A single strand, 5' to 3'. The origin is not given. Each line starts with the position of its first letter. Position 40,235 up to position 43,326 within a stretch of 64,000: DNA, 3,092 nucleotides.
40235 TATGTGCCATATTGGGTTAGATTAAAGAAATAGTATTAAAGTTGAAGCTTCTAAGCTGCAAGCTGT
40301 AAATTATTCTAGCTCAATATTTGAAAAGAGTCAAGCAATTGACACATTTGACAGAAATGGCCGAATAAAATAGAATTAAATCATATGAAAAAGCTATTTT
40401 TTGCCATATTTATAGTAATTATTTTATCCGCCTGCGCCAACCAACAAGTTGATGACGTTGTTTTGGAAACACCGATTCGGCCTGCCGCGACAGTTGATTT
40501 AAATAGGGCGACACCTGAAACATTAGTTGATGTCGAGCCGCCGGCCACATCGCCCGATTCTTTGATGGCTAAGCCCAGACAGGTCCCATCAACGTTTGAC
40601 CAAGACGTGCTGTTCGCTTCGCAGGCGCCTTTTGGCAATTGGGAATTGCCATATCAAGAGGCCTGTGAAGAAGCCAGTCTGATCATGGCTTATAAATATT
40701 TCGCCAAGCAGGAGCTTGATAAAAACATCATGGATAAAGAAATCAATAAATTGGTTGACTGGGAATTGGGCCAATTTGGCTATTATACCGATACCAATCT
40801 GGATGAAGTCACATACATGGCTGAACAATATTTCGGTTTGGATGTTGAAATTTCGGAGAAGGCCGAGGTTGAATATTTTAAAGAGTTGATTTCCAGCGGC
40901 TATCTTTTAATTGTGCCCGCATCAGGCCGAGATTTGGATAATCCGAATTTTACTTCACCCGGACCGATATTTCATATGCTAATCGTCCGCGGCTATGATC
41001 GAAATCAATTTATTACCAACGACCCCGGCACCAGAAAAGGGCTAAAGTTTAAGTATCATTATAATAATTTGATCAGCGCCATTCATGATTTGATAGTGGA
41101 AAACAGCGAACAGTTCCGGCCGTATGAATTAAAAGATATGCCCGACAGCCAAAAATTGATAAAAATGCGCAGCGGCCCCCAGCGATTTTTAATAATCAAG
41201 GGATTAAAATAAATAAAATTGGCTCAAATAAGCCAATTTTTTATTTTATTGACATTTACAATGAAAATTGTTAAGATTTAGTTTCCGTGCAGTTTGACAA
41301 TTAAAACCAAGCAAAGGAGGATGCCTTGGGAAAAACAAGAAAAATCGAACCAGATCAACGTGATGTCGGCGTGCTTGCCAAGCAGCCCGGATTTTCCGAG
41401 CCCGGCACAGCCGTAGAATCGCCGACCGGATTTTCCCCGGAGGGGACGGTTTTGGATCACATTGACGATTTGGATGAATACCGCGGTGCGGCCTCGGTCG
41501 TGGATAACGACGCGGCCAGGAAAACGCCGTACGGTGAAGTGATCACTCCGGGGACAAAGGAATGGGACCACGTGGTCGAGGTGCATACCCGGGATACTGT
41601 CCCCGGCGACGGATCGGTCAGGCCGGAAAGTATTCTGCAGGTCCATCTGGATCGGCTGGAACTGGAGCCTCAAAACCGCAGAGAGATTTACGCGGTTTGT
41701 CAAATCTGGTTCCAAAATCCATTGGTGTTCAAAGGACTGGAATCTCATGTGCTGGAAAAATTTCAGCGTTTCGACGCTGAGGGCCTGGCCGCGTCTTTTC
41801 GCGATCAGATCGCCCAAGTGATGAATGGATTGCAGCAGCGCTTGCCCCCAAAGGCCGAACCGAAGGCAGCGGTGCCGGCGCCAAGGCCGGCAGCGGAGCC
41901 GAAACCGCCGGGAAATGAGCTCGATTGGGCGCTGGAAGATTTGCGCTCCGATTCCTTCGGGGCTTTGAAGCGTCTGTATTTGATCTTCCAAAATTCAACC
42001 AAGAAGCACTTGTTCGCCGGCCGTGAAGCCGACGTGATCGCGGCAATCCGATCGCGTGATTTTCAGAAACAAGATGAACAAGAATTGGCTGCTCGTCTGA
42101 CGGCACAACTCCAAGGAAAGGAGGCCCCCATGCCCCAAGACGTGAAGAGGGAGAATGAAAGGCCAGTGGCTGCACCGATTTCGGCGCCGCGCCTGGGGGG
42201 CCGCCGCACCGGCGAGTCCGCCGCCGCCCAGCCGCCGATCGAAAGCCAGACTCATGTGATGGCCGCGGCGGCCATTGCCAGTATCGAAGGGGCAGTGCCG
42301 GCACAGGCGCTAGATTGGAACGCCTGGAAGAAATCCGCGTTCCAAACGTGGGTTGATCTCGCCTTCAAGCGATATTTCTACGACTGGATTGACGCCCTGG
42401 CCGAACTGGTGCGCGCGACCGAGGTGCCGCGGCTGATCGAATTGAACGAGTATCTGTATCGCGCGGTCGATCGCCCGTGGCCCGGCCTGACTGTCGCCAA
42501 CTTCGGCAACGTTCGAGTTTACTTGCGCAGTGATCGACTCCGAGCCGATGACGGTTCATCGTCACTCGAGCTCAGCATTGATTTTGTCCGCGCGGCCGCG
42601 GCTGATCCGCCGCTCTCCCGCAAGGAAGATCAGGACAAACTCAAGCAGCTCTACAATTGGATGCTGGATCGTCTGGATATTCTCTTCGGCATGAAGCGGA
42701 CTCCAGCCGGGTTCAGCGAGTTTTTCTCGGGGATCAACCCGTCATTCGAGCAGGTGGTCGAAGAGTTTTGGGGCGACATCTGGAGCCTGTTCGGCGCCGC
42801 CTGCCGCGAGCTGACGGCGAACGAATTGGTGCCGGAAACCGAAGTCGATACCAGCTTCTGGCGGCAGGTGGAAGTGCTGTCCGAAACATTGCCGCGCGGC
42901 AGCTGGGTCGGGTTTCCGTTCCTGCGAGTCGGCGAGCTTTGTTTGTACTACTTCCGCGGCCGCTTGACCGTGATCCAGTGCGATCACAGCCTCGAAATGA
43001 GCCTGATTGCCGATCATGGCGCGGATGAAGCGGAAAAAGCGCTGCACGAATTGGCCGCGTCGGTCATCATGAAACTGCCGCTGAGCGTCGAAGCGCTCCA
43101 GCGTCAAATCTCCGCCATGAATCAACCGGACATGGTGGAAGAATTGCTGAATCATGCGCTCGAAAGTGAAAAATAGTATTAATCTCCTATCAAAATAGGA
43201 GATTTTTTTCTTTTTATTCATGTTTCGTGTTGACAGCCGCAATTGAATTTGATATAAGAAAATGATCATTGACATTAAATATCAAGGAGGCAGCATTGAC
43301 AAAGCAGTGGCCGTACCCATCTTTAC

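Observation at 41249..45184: Three tandem paralogs of an uncharacterised cytoplasmic protein family, each with its own near-consensus promoter and strong RBS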

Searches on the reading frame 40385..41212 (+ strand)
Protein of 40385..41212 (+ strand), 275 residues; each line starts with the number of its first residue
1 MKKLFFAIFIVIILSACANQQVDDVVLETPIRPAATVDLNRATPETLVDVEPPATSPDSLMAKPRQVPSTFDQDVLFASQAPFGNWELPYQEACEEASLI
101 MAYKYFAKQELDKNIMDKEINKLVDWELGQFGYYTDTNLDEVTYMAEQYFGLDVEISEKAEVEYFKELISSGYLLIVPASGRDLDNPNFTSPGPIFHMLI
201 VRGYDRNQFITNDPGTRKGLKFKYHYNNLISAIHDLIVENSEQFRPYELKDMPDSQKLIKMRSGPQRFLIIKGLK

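Call 10: search_protein_families(library=pfam, proteins=[window:40385-41212:+], max_evalue=0.1)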
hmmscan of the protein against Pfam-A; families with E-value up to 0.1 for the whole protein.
window:40385-41212:+ (275 aa): 3 families
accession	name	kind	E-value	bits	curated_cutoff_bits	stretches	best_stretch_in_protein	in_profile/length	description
PF13529.12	Peptidase_C39_2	-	9.3e-08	33.2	24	1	86-214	8-142/143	Peptidase_C39 like family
PF08139.17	LPAM_1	-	0.0015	19.3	20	1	1-18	1-18/18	Prokaryotic membrane lipoprotein lipid attachment site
PF25070.2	DUF7794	-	0.09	12.6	32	0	103-170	123-191/271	Domain of unknown function (DUF7794)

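Call 11: search_protein_families(library=ncbifam, proteins=[window:40385-41212:+], max_evalue=0.1)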
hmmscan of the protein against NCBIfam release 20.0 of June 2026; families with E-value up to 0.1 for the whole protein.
window:40385-41212:+ (275 aa): 0 families

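Call 83: find_related_loci(query=A7, collection=metagenome_contigs, flank=8000)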
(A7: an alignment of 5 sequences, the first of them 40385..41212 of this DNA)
Query A7 (275 aa) in metagenome_contigs; peptide patterns used: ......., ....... (x = any residue, [..] = any of these).
600 stretches matched a pattern (row limit reached: there are more); 328 encode a relative of the query (tblastn E <= 1e-3); the best 80 are kept; 80 distinct loci.
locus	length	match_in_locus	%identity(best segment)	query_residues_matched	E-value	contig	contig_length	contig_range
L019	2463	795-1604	63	1-275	4e-122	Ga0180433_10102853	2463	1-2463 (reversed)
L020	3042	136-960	60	1-275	2e-112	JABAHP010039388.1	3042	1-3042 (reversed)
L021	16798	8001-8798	59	1-274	3e-102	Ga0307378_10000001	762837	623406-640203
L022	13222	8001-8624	70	67-274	2e-99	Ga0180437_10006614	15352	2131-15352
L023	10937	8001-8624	68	67-274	9e-98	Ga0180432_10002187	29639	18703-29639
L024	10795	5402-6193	46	3-272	1e-73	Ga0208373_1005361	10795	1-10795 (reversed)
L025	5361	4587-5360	45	1-264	4e-73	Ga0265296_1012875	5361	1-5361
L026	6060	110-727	55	68-273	2e-72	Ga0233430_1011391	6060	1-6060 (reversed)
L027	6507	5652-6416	46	12-273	1e-71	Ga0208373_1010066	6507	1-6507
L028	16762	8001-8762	46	1-273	2e-71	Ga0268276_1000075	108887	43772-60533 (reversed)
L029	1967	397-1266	44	1-274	3e-73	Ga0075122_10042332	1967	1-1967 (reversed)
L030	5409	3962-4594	51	67-275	4e-68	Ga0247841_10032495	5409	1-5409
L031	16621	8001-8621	52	66-273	2e-67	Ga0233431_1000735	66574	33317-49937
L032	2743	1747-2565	44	1-272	7e-68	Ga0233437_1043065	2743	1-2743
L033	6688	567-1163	49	75-273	5e-63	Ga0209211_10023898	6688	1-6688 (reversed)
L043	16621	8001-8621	48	67-271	2e-59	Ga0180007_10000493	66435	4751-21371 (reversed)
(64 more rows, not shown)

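Call 90: search_protein_families(library=pfam, proteins=[L043:8880-9890:+, L043:9997-10383:+, L021:14461-15552:+], max_evalue=0.01)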
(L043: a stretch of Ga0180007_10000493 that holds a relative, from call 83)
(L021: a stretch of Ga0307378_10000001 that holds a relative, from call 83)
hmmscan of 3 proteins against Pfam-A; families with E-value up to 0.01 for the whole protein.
L043:8880-9890:+ (337 aa): 3 families
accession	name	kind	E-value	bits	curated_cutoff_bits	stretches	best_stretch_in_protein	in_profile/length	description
PF13793.12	Pribosyltran_N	-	1.4e-29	102.7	25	1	5-129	1-117/117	N-terminal domain of ribose phosphate pyrophosphokinase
PF14572.12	Pribosyl_synth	-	2.5e-10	41.1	27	1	213-323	71-180/184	Phosphoribosyl synthetase-associated domain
PF00156.33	Pribosyltran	-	6.6e-05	22.7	26.3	1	165-262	20-124/158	Phosphoribosyl transferase domain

L043:9997-10383:+ (129 aa): 1 family
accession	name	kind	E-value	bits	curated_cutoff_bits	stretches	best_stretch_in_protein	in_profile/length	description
PF02082.26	Rrf2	-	7e-33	114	30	1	3-129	1-130/132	Iron-dependent Transcriptional regulator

L021:14461-15552:+ (364 aa): 0 families

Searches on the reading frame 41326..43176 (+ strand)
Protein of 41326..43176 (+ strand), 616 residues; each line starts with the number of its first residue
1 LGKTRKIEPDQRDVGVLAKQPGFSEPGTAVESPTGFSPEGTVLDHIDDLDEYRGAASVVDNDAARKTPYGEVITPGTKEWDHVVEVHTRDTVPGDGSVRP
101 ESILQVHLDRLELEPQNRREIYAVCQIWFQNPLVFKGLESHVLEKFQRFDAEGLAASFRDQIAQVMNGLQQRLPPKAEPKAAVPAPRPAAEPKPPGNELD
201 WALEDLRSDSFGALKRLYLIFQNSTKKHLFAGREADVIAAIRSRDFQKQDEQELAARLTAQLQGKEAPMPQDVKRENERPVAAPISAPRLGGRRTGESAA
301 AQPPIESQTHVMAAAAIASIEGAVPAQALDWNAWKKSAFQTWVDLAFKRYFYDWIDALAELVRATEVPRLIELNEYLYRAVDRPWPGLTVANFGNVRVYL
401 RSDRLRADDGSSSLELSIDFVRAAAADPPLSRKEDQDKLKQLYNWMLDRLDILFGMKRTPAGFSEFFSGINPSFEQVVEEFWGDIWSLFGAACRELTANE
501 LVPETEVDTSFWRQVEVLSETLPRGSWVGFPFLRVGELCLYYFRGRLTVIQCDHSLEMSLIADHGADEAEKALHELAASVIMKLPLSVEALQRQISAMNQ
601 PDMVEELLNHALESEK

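Call 10: search_protein_families(library=pfam, proteins=[window:41326-43176:+], max_evalue=0.1)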
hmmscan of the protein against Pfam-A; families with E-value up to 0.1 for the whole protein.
window:41326-43176:+ (616 aa): 1 family
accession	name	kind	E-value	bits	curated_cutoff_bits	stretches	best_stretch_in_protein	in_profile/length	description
PF00821.23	PEPCK_GTP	-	0.011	15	23.8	1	272-389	154-270/357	Phosphoenolpyruvate carboxykinase C-terminal P-loop domain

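Call 11: search_protein_families(library=ncbifam, proteins=[window:41326-43176:+], max_evalue=0.1)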
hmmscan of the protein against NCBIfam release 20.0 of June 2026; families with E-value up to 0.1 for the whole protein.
window:41326-43176:+ (616 aa): 1 family
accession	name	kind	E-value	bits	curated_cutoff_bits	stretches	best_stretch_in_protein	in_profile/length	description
NF003253.0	PRK04210.1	equivalog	0.071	11.4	504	0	272-379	402-507/612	phosphoenolpyruvate carboxykinase (GTP)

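Call 12: search_protein_families(library=phrogs, proteins=[window:41326-43176:+], max_evalue=0.1)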
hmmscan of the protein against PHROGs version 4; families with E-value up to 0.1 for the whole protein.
window:41326-43176:+ (616 aa): 0 families

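Call 13: search_protein_families(library=padloc, proteins=[window:41326-43176:+], max_evalue=0.1)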
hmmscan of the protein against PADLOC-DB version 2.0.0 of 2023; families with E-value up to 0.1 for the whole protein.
window:41326-43176:+ (616 aa): 0 families

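Call 68: predict_structure(alignment_id=A5)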
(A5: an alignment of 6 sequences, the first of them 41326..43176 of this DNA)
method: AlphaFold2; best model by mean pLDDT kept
length: 616 residues; sequences in the alignment: 6
mean_pLDDT: 66.6   pTM: 0.43
mean pLDDT of the five models: 66.6, 65.7, 63.9, 62.6, 56.7
residues with pLDDT >= 90: 28; 70-90: 349; 50-70: 58; < 50: 181
segments of 3 or more residues with pLDDT < 50: 1-77, 79-98, 175-195, 266-317, 323-329
pLDDT, mean of each block of 10 residues (from residue 1): 27 24 27 35 33 28 35 42 42 38 76 79 80 79 84 75 86 53 37 60 82 82 77 83 80 82 58 32 28 27 35 45 45 61 75 88 82 87 87 91 90 88 70 84 87 83 87 88 88 80 57 69 72 86 85 81 79 85 85 82 73 68
secondary structure, 60 per line:
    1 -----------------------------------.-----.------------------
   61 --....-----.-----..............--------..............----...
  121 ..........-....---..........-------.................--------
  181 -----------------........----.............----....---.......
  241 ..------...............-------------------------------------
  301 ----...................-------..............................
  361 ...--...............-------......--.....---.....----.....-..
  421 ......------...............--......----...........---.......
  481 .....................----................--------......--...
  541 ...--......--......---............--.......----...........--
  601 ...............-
elements in order: H78-91 H100-113 H118-130 H132-135 H139-148 H156-172 H198-205 H210-222 H227-230 H234-242 H249-263 H305-323 H331-363 H366-380 E388-393 E396-400 E404-408 E413-417 H419-426 H433-447 H450-455 H460-470 H474-501 H506-521 E530-535 E538-543 E546-551 E554-559 H563-574 H577-583 H588-598 H601-615

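Call 70: fold_search(model_id=the predicted structure, library=pdb)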
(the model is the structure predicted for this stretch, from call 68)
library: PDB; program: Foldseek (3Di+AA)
matches with E <= 10: 236; with E <= 0.001: 0
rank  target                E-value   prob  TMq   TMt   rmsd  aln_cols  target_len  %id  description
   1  5lq4_A                2.7e-01  0.12  0.06  0.08  23.8       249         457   13  The Structure of ThcOx, the First Oxidase Protein from the Cyanobactin Pathways (released 2016-11-09)
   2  8pz5_A                4.2e-01  0.06  0.06  0.07  22.8       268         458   15  Structure of ThcOx, solved at wavelength 3.099 A (released 2023-10-25)
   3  5lq4_B                7.2e-01  0.08  0.06  0.07  23.6       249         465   12  The Structure of ThcOx, the First Oxidase Protein from the Cyanobactin Pathways (released 2016-11-09)
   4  8eey_B                7.5e-01  0.02  0.07  0.06  27.1       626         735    9  Cas7-11 in complex with DR-mismatched target RNA, Csx29 and Csx30 (released 2022-11-16)
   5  8vl4_MODEL_1_A        8.7e-01  0.15  0.07  0.28  13.6       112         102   23  Solution NMR Structure of de novo design protein 312 parent (released 2024-08-07)
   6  9h1q_A                1.1e+00  0.06  0.06  0.04  19.4       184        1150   11  Structure of the borna disease virus 1 replication core complex - reaction complex (released 2025-08-20)
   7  6epl_S                1.1e+00  0.03  0.07  0.08  31.6       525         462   11  Ras guanine exchange factor SOS1 (Rem-cdc25) in complex with KRAS(G12C) (released 2019-02-06)
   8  9knt_A                1.2e+00  0.06  0.07  0.04  22.5       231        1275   11  ERDRP-0519-bound measles virus L-P complex (released 2025-07-16)
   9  8a3t_P                1.3e+00  0.35  0.09  0.10  17.0       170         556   12  S. cerevisiae APC/C-Cdh1 complex (released 2022-08-31)
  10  4v61_BI               1.3e+00  0.08  0.05  0.14  25.1       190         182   12  Homology model for the Spinach chloroplast 30S subunit fitted to 9.4A cryo-EM map of the 70S chlororibosome. (released 2014-07-09)
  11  8qvx_B                1.3e+00  0.03  0.07  0.10  26.8       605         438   11  Structure of the PBD of human SRP68/72 (cryoSPARC 3DFlex) (released 2024-10-30)
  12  9q3a_A                1.4e+00  0.05  0.06  0.03  21.2       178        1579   10  Structure of the Borna Disease Virus 1 L and co-factor P Protein in an apo state (released 2026-01-21)
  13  6q6g_Z                1.6e+00  0.12  0.10  0.12  17.9       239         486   12  Cryo-EM structure of the APC/C-Cdc20-Cdk2-cyclinA2-Cks2 complex, the D1 box class (released 2019-09-11)
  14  5g04_Y                1.6e+00  0.06  0.06  0.07  21.1       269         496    7  Structure of the human APC-Cdc20-Hsl1 complex (released 2016-05-25)
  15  6fvo_B                1.6e+00  0.04  0.06  0.09  16.3       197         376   13  Mutant DNA polymerase sliding clamp from Mycobacterium tuberculosis with bound P7 peptide (released 2019-04-10)
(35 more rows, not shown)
